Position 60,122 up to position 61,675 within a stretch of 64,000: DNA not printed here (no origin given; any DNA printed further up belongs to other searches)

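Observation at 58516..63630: Convergent operon of three tandem processive GT2 synthases with a CE4 deacetylase and a UPF0104 flippase-like protein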

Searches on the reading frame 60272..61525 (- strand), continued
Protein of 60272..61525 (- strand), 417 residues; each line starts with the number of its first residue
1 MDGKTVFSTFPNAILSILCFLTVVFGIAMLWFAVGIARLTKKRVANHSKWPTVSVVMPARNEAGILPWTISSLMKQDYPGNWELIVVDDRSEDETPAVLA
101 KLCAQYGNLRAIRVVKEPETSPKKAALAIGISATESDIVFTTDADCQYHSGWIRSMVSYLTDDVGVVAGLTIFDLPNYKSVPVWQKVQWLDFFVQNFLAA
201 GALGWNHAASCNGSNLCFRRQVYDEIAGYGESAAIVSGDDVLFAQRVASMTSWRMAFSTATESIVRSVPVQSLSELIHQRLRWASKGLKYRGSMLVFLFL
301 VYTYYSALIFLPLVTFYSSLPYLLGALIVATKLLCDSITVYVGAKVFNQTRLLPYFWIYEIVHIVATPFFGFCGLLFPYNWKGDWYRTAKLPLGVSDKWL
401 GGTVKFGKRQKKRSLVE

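Call 12: find_encoding_contigs(protein=P0001, flank=10000, max_places=3)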
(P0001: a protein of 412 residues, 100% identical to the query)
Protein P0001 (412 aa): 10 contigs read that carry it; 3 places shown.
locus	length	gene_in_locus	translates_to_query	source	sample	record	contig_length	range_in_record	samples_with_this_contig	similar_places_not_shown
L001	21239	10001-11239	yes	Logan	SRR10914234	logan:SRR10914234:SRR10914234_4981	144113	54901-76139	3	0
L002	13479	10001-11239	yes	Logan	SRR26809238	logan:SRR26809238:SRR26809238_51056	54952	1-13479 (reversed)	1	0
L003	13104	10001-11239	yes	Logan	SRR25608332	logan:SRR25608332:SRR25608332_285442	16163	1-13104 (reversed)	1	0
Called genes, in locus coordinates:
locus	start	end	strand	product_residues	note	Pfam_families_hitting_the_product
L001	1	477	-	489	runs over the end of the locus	PF02347:GDC-P, PF00266:Aminotran_5 (weak), PF21478:GcvP2_C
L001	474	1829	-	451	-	PF02347:GDC-P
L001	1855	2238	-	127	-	PF01597:GCV_H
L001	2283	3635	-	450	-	PF00289:Biotin_carb_N, PF02222:ATP-grasp (weak), PF02786:CPSase_L_D2, PF07478:Dala_Dala_lig_C, PF02785:Biotin_carb_C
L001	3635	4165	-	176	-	PF00364:Biotin_lipoyl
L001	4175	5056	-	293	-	PF00691:OmpA (weak)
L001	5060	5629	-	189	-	PF08207:EFP_N, PF01132:EFP, PF09285:Elong-fact-P_C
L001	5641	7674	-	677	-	PF22745:Nlig-Ia, PF01653:DNA_ligase_aden, PF03120:OB_DNA_ligase, PF03119:DNA_ligase_ZBD, PF14520:HHH_5 (weak), PF12826:HHH_2, PF00533:BRCT, PF12738:PTCB-BRCT, +2 more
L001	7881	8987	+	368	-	PF13506:Glyco_transf_21, PF13641:Glyco_tranf_2_3, PF00535:Glycos_transf_2, PF13632:Glyco_trans_2_3 (faint)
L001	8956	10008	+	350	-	PF03706:LPG_synthase_TM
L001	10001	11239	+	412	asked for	PF13506:Glyco_transf_21, PF00535:Glycos_transf_2, PF10111:Glyco_tranf_2_2 (weak), PF13641:Glyco_tranf_2_3, PF13632:Glyco_trans_2_3 (weak)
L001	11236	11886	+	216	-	PF01522:Polysacc_deac_1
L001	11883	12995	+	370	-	PF13506:Glyco_transf_21, PF00535:Glycos_transf_2, PF13641:Glyco_tranf_2_3, PF13632:Glyco_trans_2_3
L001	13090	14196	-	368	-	-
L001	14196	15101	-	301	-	-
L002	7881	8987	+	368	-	PF13506:Glyco_transf_21, PF13641:Glyco_tranf_2_3, PF00535:Glycos_transf_2, PF13632:Glyco_trans_2_3 (faint)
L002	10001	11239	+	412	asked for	PF13506:Glyco_transf_21, PF00535:Glycos_transf_2, PF10111:Glyco_tranf_2_2 (weak), PF13641:Glyco_tranf_2_3, PF13632:Glyco_trans_2_3 (weak)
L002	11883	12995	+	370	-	PF13506:Glyco_transf_21, PF00535:Glycos_transf_2, PF13641:Glyco_tranf_2_3, PF13632:Glyco_trans_2_3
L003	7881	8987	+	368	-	PF13506:Glyco_transf_21, PF13641:Glyco_tranf_2_3, PF00535:Glycos_transf_2, PF13632:Glyco_trans_2_3 (faint)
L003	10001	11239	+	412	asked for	PF13506:Glyco_transf_21, PF00535:Glycos_transf_2, PF10111:Glyco_tranf_2_2 (weak), PF13641:Glyco_tranf_2_3, PF13632:Glyco_trans_2_3 (weak)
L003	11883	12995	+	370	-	PF13506:Glyco_transf_21, PF00535:Glycos_transf_2, PF13641:Glyco_tranf_2_3, PF13632:Glyco_trans_2_3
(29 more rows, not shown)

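Call 13: find_encoding_contigs(protein=P0015, flank=10000, max_places=2)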
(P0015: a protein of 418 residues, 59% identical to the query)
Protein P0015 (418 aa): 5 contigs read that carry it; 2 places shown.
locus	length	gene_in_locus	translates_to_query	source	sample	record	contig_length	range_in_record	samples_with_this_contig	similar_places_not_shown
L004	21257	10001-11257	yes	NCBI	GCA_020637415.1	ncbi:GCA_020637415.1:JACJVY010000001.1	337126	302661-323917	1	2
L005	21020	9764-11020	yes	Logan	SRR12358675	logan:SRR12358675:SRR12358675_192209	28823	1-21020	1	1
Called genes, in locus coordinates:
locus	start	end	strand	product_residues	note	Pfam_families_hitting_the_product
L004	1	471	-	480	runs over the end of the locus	PF02347:GDC-P, PF00266:Aminotran_5 (weak), PF21478:GcvP2_C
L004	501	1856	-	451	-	PF02347:GDC-P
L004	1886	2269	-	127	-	PF01597:GCV_H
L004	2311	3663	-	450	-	PF00289:Biotin_carb_N, PF02222:ATP-grasp, PF02786:CPSase_L_D2, PF07478:Dala_Dala_lig_C, PF02785:Biotin_carb_C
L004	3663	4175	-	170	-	PF00364:Biotin_lipoyl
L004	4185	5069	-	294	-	PF00691:OmpA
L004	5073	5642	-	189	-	PF08207:EFP_N, PF01132:EFP, PF09285:Elong-fact-P_C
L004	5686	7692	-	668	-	PF22745:Nlig-Ia, PF01653:DNA_ligase_aden, PF03120:OB_DNA_ligase, PF03119:DNA_ligase_ZBD, PF14520:HHH_5 (weak), PF12826:HHH_2, PF00533:BRCT, PF12738:PTCB-BRCT, +2 more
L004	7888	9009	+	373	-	PF13641:Glyco_tranf_2_3, PF00535:Glycos_transf_2, PF13506:Glyco_transf_21 (faint)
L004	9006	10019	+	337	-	PF03706:LPG_synthase_TM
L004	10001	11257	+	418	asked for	PF13506:Glyco_transf_21, PF00535:Glycos_transf_2, PF13641:Glyco_tranf_2_3, PF13632:Glyco_trans_2_3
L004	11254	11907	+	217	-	PF01522:Polysacc_deac_1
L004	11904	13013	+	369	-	PF13506:Glyco_transf_21, PF13704:Glyco_tranf_2_4 (weak), PF00535:Glycos_transf_2, PF13641:Glyco_tranf_2_3, PF13632:Glyco_trans_2_3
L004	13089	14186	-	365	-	-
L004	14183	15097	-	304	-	-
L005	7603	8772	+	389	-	PF00535:Glycos_transf_2, PF13641:Glyco_tranf_2_3, PF13506:Glyco_transf_21 (faint)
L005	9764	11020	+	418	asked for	PF13506:Glyco_transf_21, PF00535:Glycos_transf_2, PF13641:Glyco_tranf_2_3, PF13632:Glyco_trans_2_3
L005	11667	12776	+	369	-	PF13506:Glyco_transf_21, PF13704:Glyco_tranf_2_4 (weak), PF00535:Glycos_transf_2, PF13641:Glyco_tranf_2_3, PF13632:Glyco_trans_2_3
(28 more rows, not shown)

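Call 15: find_encoding_contigs(protein=P0057, flank=8000, max_places=1)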
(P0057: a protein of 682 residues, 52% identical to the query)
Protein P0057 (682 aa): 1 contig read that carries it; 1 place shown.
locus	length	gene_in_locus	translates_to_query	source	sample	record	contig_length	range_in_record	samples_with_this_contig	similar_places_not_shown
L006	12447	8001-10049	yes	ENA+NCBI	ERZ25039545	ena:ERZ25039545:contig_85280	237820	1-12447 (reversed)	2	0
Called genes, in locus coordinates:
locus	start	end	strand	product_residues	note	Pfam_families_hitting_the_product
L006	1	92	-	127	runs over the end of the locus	PF01597:GCV_H, PF00364:Biotin_lipoyl (weak)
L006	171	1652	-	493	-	-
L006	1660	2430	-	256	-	PF02786:CPSase_L_D2, PF02785:Biotin_carb_C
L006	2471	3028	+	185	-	-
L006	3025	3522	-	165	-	PF00364:Biotin_lipoyl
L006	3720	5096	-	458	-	PF12826:HHH_2, PF14520:HHH_5 (weak), PF00633:HHH (weak), PF08207:EFP_N, PF01132:EFP, PF09285:Elong-fact-P_C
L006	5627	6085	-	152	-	PF01653:DNA_ligase_aden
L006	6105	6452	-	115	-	PF22745:Nlig-Ia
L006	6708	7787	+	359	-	PF13506:Glyco_transf_21, PF00535:Glycos_transf_2, PF13641:Glyco_tranf_2_3, PF13704:Glyco_tranf_2_4 (weak)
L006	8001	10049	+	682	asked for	PF03706:LPG_synthase_TM, PF13506:Glyco_transf_21, PF13641:Glyco_tranf_2_3, PF00535:Glycos_transf_2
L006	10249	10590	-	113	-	-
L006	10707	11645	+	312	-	PF13506:Glyco_transf_21, PF13641:Glyco_tranf_2_3, PF00535:Glycos_transf_2, PF13632:Glyco_trans_2_3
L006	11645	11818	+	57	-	-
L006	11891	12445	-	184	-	?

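Call 16: find_encoding_contigs(protein=P0112, flank=8000, max_places=2)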
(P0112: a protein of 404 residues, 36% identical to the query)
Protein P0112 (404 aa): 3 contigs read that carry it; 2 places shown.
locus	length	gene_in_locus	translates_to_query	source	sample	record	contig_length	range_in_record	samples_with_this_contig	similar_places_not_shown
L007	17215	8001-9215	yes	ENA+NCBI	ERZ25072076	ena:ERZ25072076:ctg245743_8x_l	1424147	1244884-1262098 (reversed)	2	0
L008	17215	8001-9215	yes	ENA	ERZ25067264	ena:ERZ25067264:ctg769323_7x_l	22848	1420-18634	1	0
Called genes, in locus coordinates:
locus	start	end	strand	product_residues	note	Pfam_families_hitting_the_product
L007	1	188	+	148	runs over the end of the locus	-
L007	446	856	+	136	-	PF07681:DoxX, PF13564:DoxX_2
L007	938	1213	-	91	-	-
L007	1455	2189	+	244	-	PF01925:TauE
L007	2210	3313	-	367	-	PF01168:Ala_racemase_N, PF14031:D-ser_dehydrat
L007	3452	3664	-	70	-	-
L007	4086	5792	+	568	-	PF14052:Caps_assemb_Wzi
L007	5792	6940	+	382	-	PF13506:Glyco_transf_21, PF00535:Glycos_transf_2, PF13641:Glyco_tranf_2_3, PF13704:Glyco_tranf_2_4 (faint)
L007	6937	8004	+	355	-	PF04055:Radical_SAM, PF13186:SPASM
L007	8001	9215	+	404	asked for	PF13506:Glyco_transf_21, PF00535:Glycos_transf_2, PF10111:Glyco_tranf_2_2 (faint), PF13641:Glyco_tranf_2_3, PF13704:Glyco_tranf_2_4 (weak), PF13632:Glyco_trans_2_3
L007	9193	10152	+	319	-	PF04055:Radical_SAM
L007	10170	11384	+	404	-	PF13506:Glyco_transf_21, PF00535:Glycos_transf_2, PF13641:Glyco_tranf_2_3 (weak), PF13632:Glyco_trans_2_3 (weak)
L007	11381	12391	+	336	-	PF04055:Radical_SAM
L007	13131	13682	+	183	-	PF13304:AAA_21, PF13175:AAA_15 (weak)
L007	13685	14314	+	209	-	-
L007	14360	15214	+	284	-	PF26514:DUF8173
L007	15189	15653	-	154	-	PF14588:YjgF_endoribonc, PF01042:Ribonuc_L-PSP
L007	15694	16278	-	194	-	PF03551:PadR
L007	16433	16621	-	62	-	-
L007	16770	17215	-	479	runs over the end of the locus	PF00884:Sulfatase, PF01663:Phosphodiest (weak), PF16347:SGSH_C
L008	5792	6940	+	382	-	PF13506:Glyco_transf_21, PF00535:Glycos_transf_2, PF13641:Glyco_tranf_2_3, PF13704:Glyco_tranf_2_4 (faint)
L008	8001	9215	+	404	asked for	PF13506:Glyco_transf_21, PF00535:Glycos_transf_2, PF10111:Glyco_tranf_2_2 (faint), PF13641:Glyco_tranf_2_3, PF13704:Glyco_tranf_2_4 (weak), PF13632:Glyco_trans_2_3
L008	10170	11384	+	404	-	PF13506:Glyco_transf_21, PF00535:Glycos_transf_2, PF13641:Glyco_tranf_2_3 (weak), PF13632:Glyco_trans_2_3 (weak)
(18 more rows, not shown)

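Call 17: find_encoding_contigs(protein=P0035, flank=8000, max_places=1)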
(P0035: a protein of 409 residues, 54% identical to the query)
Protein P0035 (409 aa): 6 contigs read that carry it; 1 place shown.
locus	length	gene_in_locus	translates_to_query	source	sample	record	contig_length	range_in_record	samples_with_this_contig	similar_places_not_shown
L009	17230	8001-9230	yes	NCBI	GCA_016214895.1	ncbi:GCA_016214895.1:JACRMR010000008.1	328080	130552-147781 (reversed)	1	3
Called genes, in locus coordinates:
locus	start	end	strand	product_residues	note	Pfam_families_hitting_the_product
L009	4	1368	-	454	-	PF00289:Biotin_carb_N, PF02222:ATP-grasp (weak), PF02786:CPSase_L_D2, PF07478:Dala_Dala_lig_C, PF02785:Biotin_carb_C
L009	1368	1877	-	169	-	PF00364:Biotin_lipoyl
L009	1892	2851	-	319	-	PF00691:OmpA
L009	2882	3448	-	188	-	PF08207:EFP_N, PF01132:EFP, PF09285:Elong-fact-P_C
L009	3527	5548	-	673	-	PF22745:Nlig-Ia, PF01653:DNA_ligase_aden, PF03120:OB_DNA_ligase, PF03119:DNA_ligase_ZBD (weak), PF12826:HHH_2, PF14520:HHH_5 (weak), PF00533:BRCT, PF12738:PTCB-BRCT (weak), +1 more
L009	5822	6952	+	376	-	PF13506:Glyco_transf_21, PF00535:Glycos_transf_2, PF13641:Glyco_tranf_2_3, PF13632:Glyco_trans_2_3 (weak)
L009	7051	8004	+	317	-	PF03706:LPG_synthase_TM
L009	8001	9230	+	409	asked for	PF13506:Glyco_transf_21, PF00535:Glycos_transf_2, PF13641:Glyco_tranf_2_3, PF13632:Glyco_trans_2_3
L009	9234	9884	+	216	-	PF01522:Polysacc_deac_1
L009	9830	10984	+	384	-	PF13506:Glyco_transf_21, PF00535:Glycos_transf_2, PF13641:Glyco_tranf_2_3, PF13704:Glyco_tranf_2_4 (faint)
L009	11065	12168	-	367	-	-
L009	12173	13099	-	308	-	-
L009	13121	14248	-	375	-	-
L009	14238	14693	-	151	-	PF11045:YbjM (faint), PF14102:Caps_synth_CapC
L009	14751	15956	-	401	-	PF08245:Mur_ligase_M (weak)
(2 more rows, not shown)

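Call 25: find_related_loci(query=A1, collection=genome_contigs, flank=8000)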
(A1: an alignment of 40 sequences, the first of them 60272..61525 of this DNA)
Query A1 (417 aa) in genome_contigs; peptide patterns used: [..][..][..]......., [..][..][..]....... (x = any residue, [..] = any of these).
600 stretches matched a pattern (row limit reached: there are more); 519 encode a relative of the query (tblastn E <= 1e-3); the best 80 are kept; 80 distinct loci.
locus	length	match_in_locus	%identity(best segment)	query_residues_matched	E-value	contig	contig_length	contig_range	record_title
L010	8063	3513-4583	39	35-390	4e-79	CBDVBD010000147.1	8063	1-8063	MAG TPA_asm: uncultured bacterium isolate SRR22302350_binner123_Refined_58 genome assembly, contig: ERZ25073595.4533, wh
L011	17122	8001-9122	35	17-392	5e-66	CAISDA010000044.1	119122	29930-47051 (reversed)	MAG: uncultured Ignavibacteriae bacterium isolate MJ-time_bin-6381 genome assembly, contig: bin-6381:44/89, whole genome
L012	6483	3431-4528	34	17-384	8e-64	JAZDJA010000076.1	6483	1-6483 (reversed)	MAG: Candidatus Latescibacterota bacterium isolate MEGAHIT-group-0.443 k141_19263057, whole genome shotgun sequence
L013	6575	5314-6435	35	13-387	8e-64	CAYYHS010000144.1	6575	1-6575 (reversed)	MAG TPA_asm: uncultured Chitinophagaceae bacterium isolate binchicken_co54_148 genome assembly, contig: NODE_21649_lengt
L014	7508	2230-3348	33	17-386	3e-63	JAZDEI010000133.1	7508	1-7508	MAG: Candidatus Neomarinimicrobiota bacterium isolate MEGAHIT-group-0.133 k141_9754455, whole genome shotgun sequence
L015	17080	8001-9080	35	17-382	4e-62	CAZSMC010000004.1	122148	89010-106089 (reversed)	MAG TPA_asm: uncultured Cytophagia bacterium isolate binchicken_co17_2 genome assembly, contig: NODE_393_length_122148_c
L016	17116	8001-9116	34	15-390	6e-61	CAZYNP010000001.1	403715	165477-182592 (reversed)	MAG TPA_asm: uncultured Cytophagia bacterium isolate binchicken_co274_472 genome assembly, contig: NODE_19_length_403715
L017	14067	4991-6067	33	21-383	5e-63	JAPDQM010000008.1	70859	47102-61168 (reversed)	MAG: candidate division KSB1 bacterium isolate JZ4_201803_bins_154 JZ-4_201803_bins_154_scaffold_8, whole genome shotgun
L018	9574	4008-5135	33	4-382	2e-57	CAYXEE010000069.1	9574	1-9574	MAG TPA_asm: uncultured Chitinophagaceae bacterium isolate SRP257756_co1_98 genome assembly, contig: NODE_6532_length_95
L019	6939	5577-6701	32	14-391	5e-56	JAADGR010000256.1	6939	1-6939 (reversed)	MAG: Calditrichota bacterium isolate M_MetaBat.126 contig-127_19414, whole genome shotgun sequence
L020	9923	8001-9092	32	14-374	5e-56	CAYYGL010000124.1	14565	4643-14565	MAG TPA_asm: uncultured Calditrichaceae bacterium isolate SRP163575_co1_571 genome assembly, contig: NODE_9001_length_14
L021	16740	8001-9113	34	15-389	1e-55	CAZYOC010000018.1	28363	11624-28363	MAG TPA_asm: uncultured bacterium isolate SRP141376_co4_309 genome assembly, contig: NODE_3036_length_28363_cov_6.771549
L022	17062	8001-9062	33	23-382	2e-55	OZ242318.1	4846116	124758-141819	MAG: Candidatus Latescibacterota bacterium isolate cc8e0243-aa1c-4c17-a5e8-0a9f7738ceb9 genome assembly, chromosome: 1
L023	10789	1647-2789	31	7-386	1e-55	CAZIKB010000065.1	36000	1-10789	MAG TPA_asm: uncultured Cytophagia bacterium isolate binchicken_co121_9 genome assembly, contig: NODE_494_length_36000_c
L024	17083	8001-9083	34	17-382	2e-55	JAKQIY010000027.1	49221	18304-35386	MAG: bacterium isolate USDV_maxbin.027 k141_268637, whole genome shotgun sequence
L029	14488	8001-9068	34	30-388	2e-54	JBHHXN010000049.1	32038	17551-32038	MAG: bacterium isolate D_1_bin.48 NODE_270_length_32038_cov_10.249101, whole genome shotgun sequence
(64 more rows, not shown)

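Call 33: search_solved_structures(query=A1, max_evalue=0.001, show_alignments=2)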
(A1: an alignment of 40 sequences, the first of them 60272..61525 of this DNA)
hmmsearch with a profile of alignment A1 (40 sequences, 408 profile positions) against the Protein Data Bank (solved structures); distinct sequences matched with E-value up to 0.001: 55.
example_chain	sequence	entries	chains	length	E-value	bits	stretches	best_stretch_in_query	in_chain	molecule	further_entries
6yv7_A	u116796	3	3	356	2.3e-24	89.1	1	37-160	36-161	Glycosyl transferase, family 2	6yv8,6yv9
6yv7_B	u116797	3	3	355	2.5e-24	89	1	37-160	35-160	Glycosyl transferase, family 2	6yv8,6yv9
2z87_A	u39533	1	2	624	2.3e-22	82.5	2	34-120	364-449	Chondroitin synthase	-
2z86_A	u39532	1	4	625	2.3e-22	82.5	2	34-120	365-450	Chondroitin synthase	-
8vh7_A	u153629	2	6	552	1.8e-19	73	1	39-184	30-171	Heparosan synthase B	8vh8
8viw_A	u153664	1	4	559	1.9e-19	72.9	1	39-184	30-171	Heparosan synthase B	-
6p61_A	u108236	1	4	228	3.1e-19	72.2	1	35-151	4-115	Glycosyltransferase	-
5tze_C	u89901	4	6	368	2.2e-15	59.5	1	46-147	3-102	Glycosyl transferase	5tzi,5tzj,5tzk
5tz8_A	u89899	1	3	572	4.5e-15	58.5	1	46-147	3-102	Glycosyl transferase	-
5hea_A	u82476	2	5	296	4.5e-15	58.5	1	45-189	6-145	Putative glycosyltransferase (GalT1)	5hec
5mlz_A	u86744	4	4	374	3.1e-14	55.7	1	43-177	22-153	Dolichol monophosphate mannose synthase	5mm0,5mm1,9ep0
5ekp_C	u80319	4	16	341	3.4e-14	55.6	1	34-161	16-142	Uncharacterized glycosyltransferase sll0501 | Glycosyltransferase sll0501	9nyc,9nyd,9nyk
5eke_A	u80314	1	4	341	3.4e-14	55.6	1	34-161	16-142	Uncharacterized glycosyltransferase sll0501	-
9nye_A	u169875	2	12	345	3.4e-14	55.6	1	34-161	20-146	Glycosyltransferase sll0501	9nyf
26qs_A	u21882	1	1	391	8.6e-14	54.2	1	10-378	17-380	Ceramide glucosyltransferase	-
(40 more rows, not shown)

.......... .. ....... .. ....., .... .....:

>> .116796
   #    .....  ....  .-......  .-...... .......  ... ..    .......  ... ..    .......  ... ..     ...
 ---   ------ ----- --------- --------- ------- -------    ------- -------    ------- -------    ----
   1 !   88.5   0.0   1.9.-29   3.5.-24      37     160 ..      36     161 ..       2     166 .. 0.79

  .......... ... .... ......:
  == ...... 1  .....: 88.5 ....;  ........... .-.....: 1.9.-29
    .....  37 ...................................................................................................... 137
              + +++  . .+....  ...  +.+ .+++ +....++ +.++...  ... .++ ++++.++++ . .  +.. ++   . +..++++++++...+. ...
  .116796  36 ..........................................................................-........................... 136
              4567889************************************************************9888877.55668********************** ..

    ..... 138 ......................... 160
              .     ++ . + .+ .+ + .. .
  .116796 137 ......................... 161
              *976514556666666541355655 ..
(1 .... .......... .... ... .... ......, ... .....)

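Call 34: predict_structure(alignment_id=A1)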
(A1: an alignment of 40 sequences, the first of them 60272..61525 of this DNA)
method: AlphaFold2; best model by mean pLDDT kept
length: 417 residues; sequences in the alignment: 40
mean_pLDDT: 89.7   pTM: 0.87
mean pLDDT of the five models: 89.7, 88.7, 88.5, 88.3, 88.3
residues with pLDDT >= 90: 310; 70-90: 73; 50-70: 18; < 50: 16
segments of 3 or more residues with pLDDT < 50: 401-405, 407-409, 412-417
pLDDT, mean of each block of 10 residues (from residue 1): 76 95 97 97 92 97 95 98 96 95 98 85 93 98 96 98 96 87 93 93 91 93 94 79 91 96 94 92 85 88 96 92 94 98 96 96 95 90 76 52 48 44
secondary structure, 60 per line:
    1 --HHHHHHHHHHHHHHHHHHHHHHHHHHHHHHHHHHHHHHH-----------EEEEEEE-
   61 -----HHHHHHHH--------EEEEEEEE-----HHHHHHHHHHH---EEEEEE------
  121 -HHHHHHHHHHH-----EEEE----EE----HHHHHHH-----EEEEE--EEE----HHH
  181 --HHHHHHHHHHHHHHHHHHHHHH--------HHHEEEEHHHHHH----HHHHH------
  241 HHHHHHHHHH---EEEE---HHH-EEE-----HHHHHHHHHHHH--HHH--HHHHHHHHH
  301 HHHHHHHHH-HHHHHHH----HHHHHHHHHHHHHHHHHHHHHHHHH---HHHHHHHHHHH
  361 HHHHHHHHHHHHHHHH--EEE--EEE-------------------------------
elements in order: H3-41 E53-59 H66-73 E82-89 H95-105 E109-114 H122-132 E138-141 H152-158 E164-168 E171-173 H183-204 E216-219 H220-225 H230-234 H241-250 E254-257 E265-267 H273-284 H292-309 H311-317 H322-346 H350-376 E379-381 E384-386
